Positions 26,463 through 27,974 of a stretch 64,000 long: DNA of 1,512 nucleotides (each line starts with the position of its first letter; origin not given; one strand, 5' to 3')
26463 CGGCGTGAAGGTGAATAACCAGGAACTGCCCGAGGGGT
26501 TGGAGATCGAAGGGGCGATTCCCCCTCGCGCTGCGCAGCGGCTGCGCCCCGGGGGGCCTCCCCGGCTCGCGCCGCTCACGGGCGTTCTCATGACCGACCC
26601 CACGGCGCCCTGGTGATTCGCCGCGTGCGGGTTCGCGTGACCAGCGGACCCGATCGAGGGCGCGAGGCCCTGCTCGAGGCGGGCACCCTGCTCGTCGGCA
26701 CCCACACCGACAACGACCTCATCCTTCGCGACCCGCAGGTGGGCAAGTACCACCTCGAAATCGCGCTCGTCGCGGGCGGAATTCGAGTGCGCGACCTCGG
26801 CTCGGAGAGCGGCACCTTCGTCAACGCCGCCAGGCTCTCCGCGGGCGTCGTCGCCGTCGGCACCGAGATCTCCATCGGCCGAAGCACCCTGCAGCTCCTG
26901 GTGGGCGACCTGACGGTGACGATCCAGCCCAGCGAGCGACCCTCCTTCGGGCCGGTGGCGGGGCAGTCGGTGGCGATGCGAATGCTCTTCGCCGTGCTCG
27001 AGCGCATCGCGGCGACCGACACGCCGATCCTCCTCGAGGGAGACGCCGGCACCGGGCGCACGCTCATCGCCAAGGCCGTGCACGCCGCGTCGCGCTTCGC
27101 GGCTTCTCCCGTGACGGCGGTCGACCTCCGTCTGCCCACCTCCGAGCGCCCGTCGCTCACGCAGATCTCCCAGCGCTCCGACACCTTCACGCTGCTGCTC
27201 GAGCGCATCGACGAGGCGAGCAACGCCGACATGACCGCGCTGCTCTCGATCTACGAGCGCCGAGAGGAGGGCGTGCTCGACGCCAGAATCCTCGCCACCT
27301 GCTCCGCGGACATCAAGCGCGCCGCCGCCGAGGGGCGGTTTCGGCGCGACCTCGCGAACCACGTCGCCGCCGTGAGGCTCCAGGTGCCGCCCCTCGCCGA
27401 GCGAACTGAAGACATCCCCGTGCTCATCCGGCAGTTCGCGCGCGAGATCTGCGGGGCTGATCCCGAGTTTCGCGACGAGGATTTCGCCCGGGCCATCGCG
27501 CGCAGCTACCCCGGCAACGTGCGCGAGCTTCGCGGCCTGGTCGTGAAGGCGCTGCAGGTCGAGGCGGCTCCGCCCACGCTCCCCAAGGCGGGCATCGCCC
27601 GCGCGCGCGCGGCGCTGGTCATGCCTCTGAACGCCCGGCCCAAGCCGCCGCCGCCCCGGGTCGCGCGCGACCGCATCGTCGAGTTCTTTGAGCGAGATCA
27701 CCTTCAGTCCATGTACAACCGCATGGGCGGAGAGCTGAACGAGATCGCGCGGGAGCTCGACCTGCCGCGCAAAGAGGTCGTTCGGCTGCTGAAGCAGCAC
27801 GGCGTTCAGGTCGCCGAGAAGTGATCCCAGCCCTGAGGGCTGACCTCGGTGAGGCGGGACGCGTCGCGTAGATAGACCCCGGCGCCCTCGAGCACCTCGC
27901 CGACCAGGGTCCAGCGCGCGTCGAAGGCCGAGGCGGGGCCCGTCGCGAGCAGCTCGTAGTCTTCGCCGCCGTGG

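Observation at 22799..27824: Orphan His-rich LarC next to a REC-GAF-PAS-PAS-HisKA protein lacking an ATPase domain, divergent from an FHA regulator with a degenerate sigma-54 AAA+ core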

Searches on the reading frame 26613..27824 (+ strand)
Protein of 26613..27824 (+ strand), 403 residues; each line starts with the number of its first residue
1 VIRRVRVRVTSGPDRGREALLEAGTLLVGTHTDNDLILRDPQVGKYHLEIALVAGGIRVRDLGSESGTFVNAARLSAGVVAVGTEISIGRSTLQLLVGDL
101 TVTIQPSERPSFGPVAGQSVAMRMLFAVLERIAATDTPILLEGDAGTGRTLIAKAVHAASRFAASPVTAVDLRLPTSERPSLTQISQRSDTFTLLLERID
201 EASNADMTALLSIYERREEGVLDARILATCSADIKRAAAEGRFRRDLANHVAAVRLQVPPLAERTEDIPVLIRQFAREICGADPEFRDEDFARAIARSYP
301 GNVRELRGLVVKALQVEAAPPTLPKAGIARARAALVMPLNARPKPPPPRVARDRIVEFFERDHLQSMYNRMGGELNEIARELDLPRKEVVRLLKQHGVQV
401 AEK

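Call 4: search_protein_families(library=pfam, proteins=[window:26613-27824:+], max_evalue=0.01)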
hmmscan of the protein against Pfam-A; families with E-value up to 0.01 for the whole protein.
window:26613-27824:+ (403 aa): 6 families
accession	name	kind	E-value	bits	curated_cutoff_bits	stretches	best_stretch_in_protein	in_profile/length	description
PF14532.12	Sigma54_activ_2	-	5.7e-17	62.7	25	1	117-261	2-138/138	Sigma-54 interaction domain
PF16697.10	Yop-YscD_cpl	-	1.6e-16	60.7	33.2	1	8-95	1-90/94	Inner membrane component of T3SS, cytoplasmic domain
PF00158.32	Sigma54_activat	-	3.3e-12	46.9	20.2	1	116-171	2-57/168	Sigma-54 interaction domain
PF00498.31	FHA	-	6.4e-11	43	20.7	1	27-89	2-67/67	FHA domain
PF25601.1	AAA_lid_14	-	2.2e-07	31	27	1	263-314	2-57/87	AAA+ ATPase lid domain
PF13191.12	AAA_16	-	0.00035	21.5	32.6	1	117-241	4-131/167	AAA ATPase domain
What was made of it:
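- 26613..27824 (+): Main ORF of the FHA / degenerate AAA+ / Fis-type HTH regulator (403 aa as it reads in the window). FHA is at 26634-26897. The AAA+ core is at 26958-27395, with Walker A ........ at 27039-27062. The lid is at 27399-27554. The HTH is at about 27675-27806. Pfam FHA, Yop-YscD_cpl, Sigma54_activ_2 (full length), Sigma54_activat (only 2-57 of 168) and AAA_lid_14 (call 4).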

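Call 5: search_protein_families(library=ncbifam, proteins=[window:26613-27824:+], max_evalue=0.01)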
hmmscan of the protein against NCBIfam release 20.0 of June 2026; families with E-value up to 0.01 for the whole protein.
window:26613-27824:+ (403 aa): 32 families (the best 25 are shown)
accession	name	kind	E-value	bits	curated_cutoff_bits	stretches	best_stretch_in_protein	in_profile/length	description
NF051870.1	NAssimRespRegNtrX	equivalog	6.7e-29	101.1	600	2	222-398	269-452/452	nitrogen assimilation response regulator NtrX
TIGR01818.1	ntrC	equivalog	1.5e-25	90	558.6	2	222-312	268-362/463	nitrogen regulation protein NR(I)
NF003451.0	PRK05022.1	equivalog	2.1e-25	89.4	476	2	222-399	324-511/512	nitric oxide reductase transcriptional regulator NorR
TIGR02915.1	PEP_resp_reg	equivalog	2.3e-25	89.4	502.6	2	217-398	268-444/445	PEP-CTERM-box response regulator transcription factor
TIGR01817.1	nifA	equivalog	2.3e-23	82.8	528.85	2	192-309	292-420/534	nif-specific transcriptional activator NifA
NF011953.0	PRK15424.1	equivalog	7.5e-23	80.9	703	2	193-396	325-534/538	propionate catabolism operon regulatory protein PrpR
NF041552.1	TF_PrdR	equivalog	8.1e-23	80.6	795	2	222-310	401-493/577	sigma-54 dependent transcriptional regulator PrdR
NF038308.1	RNA_repair_RtcR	equivalog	8.7e-23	80.9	650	2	222-313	318-418/530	RNA repair transcriptional activator RtcR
NF047793.1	ResRegPgtA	equivalog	1e-22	80.6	650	1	116-398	143-408/414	two-component system response regulator PgtA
NF008469.0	PRK11361.1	equivalog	1.8e-22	79.7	714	1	114-401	144-459/461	acetoacetate metabolism transcriptional regulator AtoC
NF008485.2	PRK11388.1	equivalog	3.9e-22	78.3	551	1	109-401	328-640/643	dihydroxyacetone kinase operon transcriptional regulator DhaR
NF011695.0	PRK15115.1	equivalog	1.3e-20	73.6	763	1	118-399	140-439/445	two-component system response regulator GlrR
TIGR02974.1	phageshock_pspF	equivalog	2.2e-20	73.2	443.55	2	222-314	133-230/336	phage shock protein operon transcriptional activator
NF008176.1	PRK10923.1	equivalog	3.5e-20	72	620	2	222-318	272-371/469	nitrogen regulation protein NR(I)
NF050807.1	TransRegFlbDCaul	equivalog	7.5e-20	71.2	750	2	222-316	252-350/454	sigma-54-dependent transcriptional regulator FlbD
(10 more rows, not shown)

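Call 35: search_solved_structures(query=window:26613-27824:+, show_alignments=3, max_evalue=0.00001)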
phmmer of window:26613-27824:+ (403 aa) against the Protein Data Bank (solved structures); distinct sequences matched with E-value up to 0.00001: 44.
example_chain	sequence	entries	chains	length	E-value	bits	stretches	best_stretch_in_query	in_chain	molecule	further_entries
5m7n_A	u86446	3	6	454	6.4e-25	91.3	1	115-398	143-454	Nitrogen assimilation regulatory protein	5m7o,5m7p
7v2b_A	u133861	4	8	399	1.6e-21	80.1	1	115-312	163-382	VpsR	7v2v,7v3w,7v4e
1ojl_A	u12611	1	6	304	5.1e-18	68.5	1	116-391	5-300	TRANSCRIPTIONAL REGULATORY PROTEIN ZRAR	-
1ny6_A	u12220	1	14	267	9.2e-17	64.4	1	119-314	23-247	transcriptional regulator (NtrC family)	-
4ly6_A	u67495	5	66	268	9.3e-17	64.4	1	119-314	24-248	Transcriptional regulator (NtrC family)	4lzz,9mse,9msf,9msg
3m0e_A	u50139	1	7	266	1.2e-16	64.1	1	119-314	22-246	Transcriptional regulator (NtrC family)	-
4l4u_A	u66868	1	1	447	2e-16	63.3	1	119-314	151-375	Transcriptional regulator (NtrC family)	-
1ny5_A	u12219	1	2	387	3.3e-16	62.6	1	119-314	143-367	transcriptional regulator (NtrC family)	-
9qq6_C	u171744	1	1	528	5.5e-16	61.9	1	114-313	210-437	Nif-specific regulatory protein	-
6iy8_A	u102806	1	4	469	6.3e-16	61.7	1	110-314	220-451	Positive regulator CapR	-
4qhs_A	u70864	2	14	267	2.1e-13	53.3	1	122-315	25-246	Flagellar regulatory protein C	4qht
6luf_A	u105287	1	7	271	2.3e-13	53.2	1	122-315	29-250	Flagellar regulatory protein C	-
4qnm_A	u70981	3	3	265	2.3e-13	53.2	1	126-314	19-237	Psp operon transcriptional activator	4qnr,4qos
5exp_A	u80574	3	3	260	2.4e-13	53.2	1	111-312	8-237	Transcriptional regulator FleQ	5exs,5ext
2vii_A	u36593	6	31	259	2.5e-13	53.1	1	222-314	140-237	PSP OPERON TRANSCRIPTIONAL ACTIVATOR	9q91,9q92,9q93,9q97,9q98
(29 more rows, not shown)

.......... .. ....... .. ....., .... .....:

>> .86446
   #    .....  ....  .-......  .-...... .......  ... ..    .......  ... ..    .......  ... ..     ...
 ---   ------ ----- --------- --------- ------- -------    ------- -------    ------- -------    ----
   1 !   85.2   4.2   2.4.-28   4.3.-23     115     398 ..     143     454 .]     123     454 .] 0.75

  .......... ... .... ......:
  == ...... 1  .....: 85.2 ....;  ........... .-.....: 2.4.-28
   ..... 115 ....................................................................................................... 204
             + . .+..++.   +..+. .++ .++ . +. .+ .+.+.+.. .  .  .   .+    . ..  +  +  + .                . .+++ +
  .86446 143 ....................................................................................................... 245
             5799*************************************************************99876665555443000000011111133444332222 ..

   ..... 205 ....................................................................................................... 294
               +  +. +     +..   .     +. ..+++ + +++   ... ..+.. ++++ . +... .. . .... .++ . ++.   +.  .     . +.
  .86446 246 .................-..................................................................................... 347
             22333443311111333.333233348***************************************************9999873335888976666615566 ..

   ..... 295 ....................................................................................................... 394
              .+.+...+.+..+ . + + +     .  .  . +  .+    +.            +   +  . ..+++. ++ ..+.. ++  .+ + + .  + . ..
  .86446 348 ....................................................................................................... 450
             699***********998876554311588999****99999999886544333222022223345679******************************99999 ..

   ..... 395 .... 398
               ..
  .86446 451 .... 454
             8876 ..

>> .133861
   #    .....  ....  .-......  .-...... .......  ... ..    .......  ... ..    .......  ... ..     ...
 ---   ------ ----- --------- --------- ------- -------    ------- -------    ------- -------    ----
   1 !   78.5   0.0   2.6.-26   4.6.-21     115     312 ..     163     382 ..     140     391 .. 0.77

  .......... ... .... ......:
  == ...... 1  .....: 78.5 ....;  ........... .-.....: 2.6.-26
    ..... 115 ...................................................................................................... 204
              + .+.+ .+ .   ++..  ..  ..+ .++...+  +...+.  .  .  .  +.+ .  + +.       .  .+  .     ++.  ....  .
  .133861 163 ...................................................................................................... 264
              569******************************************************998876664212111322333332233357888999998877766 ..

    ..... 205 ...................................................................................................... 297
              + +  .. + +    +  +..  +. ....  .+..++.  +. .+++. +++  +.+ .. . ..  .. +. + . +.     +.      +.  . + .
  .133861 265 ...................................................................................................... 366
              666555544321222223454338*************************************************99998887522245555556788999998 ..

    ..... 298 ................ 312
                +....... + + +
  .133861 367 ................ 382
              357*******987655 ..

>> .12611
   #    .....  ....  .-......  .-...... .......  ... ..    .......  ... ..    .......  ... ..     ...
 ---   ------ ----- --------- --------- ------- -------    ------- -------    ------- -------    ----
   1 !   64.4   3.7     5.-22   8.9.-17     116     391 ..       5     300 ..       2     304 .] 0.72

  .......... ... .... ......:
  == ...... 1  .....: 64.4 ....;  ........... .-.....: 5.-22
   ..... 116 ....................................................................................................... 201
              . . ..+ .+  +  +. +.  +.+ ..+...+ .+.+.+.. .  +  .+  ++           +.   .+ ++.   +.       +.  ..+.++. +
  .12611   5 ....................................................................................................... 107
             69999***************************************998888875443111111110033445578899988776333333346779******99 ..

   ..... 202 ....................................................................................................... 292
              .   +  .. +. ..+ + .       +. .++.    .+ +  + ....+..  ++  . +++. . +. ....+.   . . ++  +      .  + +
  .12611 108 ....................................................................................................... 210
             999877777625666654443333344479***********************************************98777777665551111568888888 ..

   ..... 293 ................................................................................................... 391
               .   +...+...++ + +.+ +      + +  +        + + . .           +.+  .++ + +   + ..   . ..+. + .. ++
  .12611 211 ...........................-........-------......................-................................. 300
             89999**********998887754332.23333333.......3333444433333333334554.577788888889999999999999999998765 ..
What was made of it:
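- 26613..27824 (+): The best solved relatives are NtrX (5m7n) and VpsR (7v2b), and the C-terminus aligns to the NtrX HTH (call 35).
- On Bacterial enhancer-binding protein (sigma-54 activator): Residues from about 355 to 398 align to the C-terminal HTH of NtrX (5m7n) and to NCBIfam NtrX through to the end of the profile (calls 5, 35).
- The closest solved relatives are the GAFTGA-less NtrX and VpsR, and the HTH aligns (call 35).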

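Call 36: find_homologous_proteins(query=window:26613-27824:+, max_evalue=1e-10)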
Query window:26613-27824:+ (403 aa): 1808 proteins with E <= 1e-10 among 8000 candidates; the best 120 are listed.
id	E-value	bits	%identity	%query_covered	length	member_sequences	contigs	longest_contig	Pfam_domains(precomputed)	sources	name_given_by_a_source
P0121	1.3e-245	832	97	100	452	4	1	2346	PF00158.33,PF00498.32,PF25601.2,PF16697.11,PF14532.13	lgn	-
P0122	3.8e-230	781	89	98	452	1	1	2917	PF00158.33,PF00498.32,PF25601.2,PF16697.11,PF14532.13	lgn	-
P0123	1.5e-224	763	88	98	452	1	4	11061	PF00158.33,PF00498.32,PF25601.2,PF16697.11,PF14532.13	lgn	-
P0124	5.2e-224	761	88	98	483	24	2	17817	PF00158.33,PF00498.32,PF25601.2,PF16697.11,PF14532.13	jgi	jgi:pSer/pThr/pTyr-binding forkhead associated (FHA) protein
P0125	5.6e-211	718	81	98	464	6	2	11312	PF00158.33,PF00498.32,PF25601.2,PF16697.11,PF14532.13,PF13191.13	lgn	-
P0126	2.8e-200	683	78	98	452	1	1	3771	PF00158.33,PF00498.32,PF25601.2,PF16697.11,PF14532.13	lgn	-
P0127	5.0e-182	623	69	98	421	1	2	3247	PF00158.33,PF00498.32,PF25601.2,PF16697.11,PF14532.13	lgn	-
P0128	7.8e-182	622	70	98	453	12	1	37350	PF00158.33,PF00498.32,PF25601.2,PF16697.11,PF14532.13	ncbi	-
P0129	1.2e-181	622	69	98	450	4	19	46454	PF00158.33,PF00498.32,PF25601.2,PF16697.11,PF14532.13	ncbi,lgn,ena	-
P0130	2.1e-181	621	70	98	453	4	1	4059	PF00158.33,PF00498.32,PF25601.2,PF16697.11,PF14532.13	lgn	-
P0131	2.7e-181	621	70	98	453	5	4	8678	PF00158.33,PF00498.32,PF25601.2,PF16697.11,PF14532.13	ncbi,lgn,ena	-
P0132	4.4e-181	620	70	97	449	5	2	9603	PF00158.33,PF00498.32,PF25601.2,PF16697.11,PF14532.13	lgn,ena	-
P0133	1.2e-180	619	70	98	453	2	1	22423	PF00158.33,PF00498.32,PF25601.2,PF16697.11,PF14532.13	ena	-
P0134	4.4e-180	617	71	98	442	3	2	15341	PF00158.33,PF00498.32,PF25601.2,PF16697.11,PF14532.13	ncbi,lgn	-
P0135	3.0e-177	607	67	98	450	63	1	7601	PF00158.33,PF00498.32,PF25601.2,PF16697.11,PF14532.13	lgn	-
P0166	1.2e-142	493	61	95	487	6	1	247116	PF00158.33,PF00498.32,PF25601.2,PF16697.11,PF14532.13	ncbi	ncbi:MAG: FHA domain-containing protein [Polyangiales bacterium]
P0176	1.4e-129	450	54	97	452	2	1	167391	PF00158.33,PF00498.32,PF16697.11,PF14532.13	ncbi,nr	ncbi:MAG: FHA domain-containing protein [Deltaproteobacteria bacterium]|nr:FHA domain-containing pro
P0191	4.6e-72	261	38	97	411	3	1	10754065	PF00158.33,PF00498.32,PF25601.2,PF16697.11,PF14532.13,PF13191.13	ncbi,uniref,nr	ncbi:sigma-54-dependent Fis family transcriptional regulator [Sandaracinus amylolyticus]|uniref:sigm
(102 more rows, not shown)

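Call 39: find_encoding_contigs(protein=P0121, flank=10000, max_places=2)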
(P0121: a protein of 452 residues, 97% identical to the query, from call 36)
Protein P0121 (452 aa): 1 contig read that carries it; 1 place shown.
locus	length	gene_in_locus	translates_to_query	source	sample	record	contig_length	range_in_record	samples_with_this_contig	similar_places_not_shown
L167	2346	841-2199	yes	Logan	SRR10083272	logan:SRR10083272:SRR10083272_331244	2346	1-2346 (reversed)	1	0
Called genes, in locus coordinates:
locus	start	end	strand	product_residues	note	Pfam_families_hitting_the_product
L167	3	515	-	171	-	?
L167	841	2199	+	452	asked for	PF16697:Yop-YscD_cpl, PF00498:FHA, PF00158:Sigma54_activat, PF14532:Sigma54_activ_2, PF25601:AAA_lid_14 (weak)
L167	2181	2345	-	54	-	?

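Call 43: find_encoding_contigs(protein=P0166, flank=8000, max_places=1)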
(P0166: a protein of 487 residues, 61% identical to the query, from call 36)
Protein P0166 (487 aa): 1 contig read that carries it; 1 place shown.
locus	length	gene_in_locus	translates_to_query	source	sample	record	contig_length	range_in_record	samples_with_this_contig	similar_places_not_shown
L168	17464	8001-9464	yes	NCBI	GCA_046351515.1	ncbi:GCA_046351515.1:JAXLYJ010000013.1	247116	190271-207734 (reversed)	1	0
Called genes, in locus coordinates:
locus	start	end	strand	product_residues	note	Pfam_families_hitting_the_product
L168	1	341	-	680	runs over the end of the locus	PF00072:Response_reg, PF01590:GAF, PF13185:GAF_2, PF13492:GAF_3, PF00989:PAS, PF08448:PAS_4, PF13188:PAS_8, PF00989:PAS, +6 more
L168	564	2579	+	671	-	PF13517:FG-GAP_3, PF01839:FG-GAP, PF13517:FG-GAP_3 (weak), PF01839:FG-GAP (weak)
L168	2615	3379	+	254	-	-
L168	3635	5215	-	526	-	PF00932:LTD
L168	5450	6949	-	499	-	PF01969:Ni_insertion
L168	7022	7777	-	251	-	PF00731:AIRC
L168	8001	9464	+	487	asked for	PF16697:Yop-YscD_cpl, PF00498:FHA, PF00158:Sigma54_activat (weak), PF14532:Sigma54_activ_2, PF25601:AAA_lid_14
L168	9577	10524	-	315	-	PF00586:AIRS, PF02769:AIRS_C (weak)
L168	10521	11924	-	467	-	PF10114:PocR, PF00512:HisKA, PF02518:HATPase_c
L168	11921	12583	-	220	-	-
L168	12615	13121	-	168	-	-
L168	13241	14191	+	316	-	PF01795:Methyltransf_5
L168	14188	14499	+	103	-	-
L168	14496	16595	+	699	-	PF03717:PBP_dimer, PF00905:Transpeptidase, PF03793:PASTA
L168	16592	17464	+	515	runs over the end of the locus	PF01225:Mur_ligase (weak), PF08245:Mur_ligase_M, PF02875:Mur_ligase_C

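Call 44: find_encoding_contigs(protein=P0176, flank=8000, max_places=1)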
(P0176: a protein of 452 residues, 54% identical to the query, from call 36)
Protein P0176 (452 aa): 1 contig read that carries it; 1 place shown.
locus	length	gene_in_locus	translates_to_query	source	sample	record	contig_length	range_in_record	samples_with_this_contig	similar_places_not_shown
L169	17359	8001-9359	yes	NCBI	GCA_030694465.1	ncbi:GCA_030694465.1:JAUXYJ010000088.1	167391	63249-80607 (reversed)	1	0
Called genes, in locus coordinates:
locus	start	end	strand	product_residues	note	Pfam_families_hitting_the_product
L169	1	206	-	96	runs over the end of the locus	PF00166:Cpn10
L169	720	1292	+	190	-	-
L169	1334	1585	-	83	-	PF01192:RNA_pol_Rpb6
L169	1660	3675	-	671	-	PF00072:Response_reg, PF01590:GAF, PF13185:GAF_2, PF13492:GAF_3, PF00989:PAS, PF13426:PAS_9, PF00989:PAS, PF13426:PAS_9, +7 more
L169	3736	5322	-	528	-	PF00932:LTD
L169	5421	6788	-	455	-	PF01969:Ni_insertion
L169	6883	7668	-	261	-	PF00731:AIRC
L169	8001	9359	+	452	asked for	PF16697:Yop-YscD_cpl, PF00498:FHA, PF00158:Sigma54_activat (weak), PF14532:Sigma54_activ_2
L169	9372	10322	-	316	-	PF00586:AIRS, PF02769:AIRS_C (weak)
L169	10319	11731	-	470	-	PF10114:PocR (weak), PF00512:HisKA, PF02518:HATPase_c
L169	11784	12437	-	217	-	-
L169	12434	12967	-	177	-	-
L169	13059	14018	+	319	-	PF01795:Methyltransf_5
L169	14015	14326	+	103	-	-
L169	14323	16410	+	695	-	PF03717:PBP_dimer, PF00905:Transpeptidase, PF03793:PASTA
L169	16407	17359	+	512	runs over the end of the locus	PF01225:Mur_ligase, PF08245:Mur_ligase_M, PF02875:Mur_ligase_C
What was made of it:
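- Other genes are inserted between larC and REC-HisKA in L168 and L169 (calls 43, 44). larB is deleted from the ancestral operon (calls 43, 44).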
